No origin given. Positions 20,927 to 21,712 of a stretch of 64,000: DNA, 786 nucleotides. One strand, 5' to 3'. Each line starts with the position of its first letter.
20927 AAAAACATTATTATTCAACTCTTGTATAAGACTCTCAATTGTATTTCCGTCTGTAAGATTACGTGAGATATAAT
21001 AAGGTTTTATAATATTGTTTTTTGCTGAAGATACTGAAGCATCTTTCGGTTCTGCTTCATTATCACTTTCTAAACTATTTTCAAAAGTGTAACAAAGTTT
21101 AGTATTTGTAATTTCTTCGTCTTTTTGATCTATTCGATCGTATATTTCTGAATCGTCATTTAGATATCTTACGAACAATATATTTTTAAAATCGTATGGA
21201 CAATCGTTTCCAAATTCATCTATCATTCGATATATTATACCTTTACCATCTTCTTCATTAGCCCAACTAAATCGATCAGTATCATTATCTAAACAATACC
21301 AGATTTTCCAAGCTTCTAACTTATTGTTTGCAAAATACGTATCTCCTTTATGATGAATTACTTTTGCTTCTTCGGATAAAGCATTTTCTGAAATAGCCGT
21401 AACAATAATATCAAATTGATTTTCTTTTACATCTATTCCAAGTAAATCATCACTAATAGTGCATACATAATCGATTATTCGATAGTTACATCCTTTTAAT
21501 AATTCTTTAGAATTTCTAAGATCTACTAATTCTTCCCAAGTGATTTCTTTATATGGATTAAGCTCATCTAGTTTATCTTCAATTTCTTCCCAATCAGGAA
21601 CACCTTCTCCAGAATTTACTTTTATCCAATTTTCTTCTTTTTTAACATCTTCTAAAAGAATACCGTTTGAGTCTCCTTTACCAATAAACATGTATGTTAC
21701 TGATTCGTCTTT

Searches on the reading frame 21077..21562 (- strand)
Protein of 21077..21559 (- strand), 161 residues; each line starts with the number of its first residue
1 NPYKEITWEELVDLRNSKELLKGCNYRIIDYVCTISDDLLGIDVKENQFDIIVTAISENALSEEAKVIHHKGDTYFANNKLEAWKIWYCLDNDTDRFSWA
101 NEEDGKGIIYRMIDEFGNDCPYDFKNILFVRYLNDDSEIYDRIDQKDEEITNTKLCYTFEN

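Call 70: search_protein_representatives(protein=window:21077-21559:-)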
Query: 161 residues. Proteins with E-value up to 0.001 (for the whole library): 3614; up to 1e-10: 3236; up to 1e-30: 1320. The best 150 are listed.
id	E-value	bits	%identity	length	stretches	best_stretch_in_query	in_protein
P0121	2.7e-122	420.7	55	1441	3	5-159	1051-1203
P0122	3.9e-105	364.8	51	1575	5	5-135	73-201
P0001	3.3e-104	361.8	100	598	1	1-161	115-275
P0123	7.5e-98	341.2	53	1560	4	5-140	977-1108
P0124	3.3e-96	335.8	53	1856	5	5-131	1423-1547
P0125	1.2e-90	317.7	47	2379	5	6-136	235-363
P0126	2.5e-90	316.7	59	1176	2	5-160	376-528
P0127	3.9e-90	316.0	47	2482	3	5-159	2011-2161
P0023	8.5e-84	295.4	54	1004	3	5-159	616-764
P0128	5.4e-82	289.5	54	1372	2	4-135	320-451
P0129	7.7e-82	289.0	52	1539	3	4-160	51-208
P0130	4.8e-81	286.5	54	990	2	5-139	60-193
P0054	1.9e-79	281.3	57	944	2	4-134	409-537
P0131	1.3e-78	278.6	57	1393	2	6-131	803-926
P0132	3.0e-78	277.4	54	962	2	6-133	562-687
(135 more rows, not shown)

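Call 80: search_protein_families(library=pfam, alignment_id=A4, max_evalue=1)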
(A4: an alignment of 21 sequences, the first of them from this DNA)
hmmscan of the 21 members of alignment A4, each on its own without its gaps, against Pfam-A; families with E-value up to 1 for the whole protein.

A. member 1, seq(160 aa): 0 families

B. families by the number of members that match (of 21 scanned): 10 families
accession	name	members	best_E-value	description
PF25235.1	DUF7850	2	0.0092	Domain of unknown function (DUF7850)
PF10664.14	NdhM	1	0.0046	Cyanobacterial and plastid NDH-1 subunit M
PF00767.23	Poty_coat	1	0.023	Potyvirus coat protein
PF11691.13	DUF3288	1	0.067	Protein of unknown function (DUF3288)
PF15465.11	DUF4634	1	0.11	Domain of unknown function (DUF4634)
PF02240.21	MCR_gamma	1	0.13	Methyl-coenzyme M reductase gamma subunit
PF01513.26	NAD_kinase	1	0.15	ATP-NAD kinase N-terminal domain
PF05215.19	Spiralin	1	0.16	Spiralin domain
PF19687.5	MARF1_LOTUS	1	0.16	MARF1 LOTUS domain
PF09290.16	AcetDehyd-dimer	1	0.18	Prokaryotic acetaldehyde dehydrogenase, dimerisation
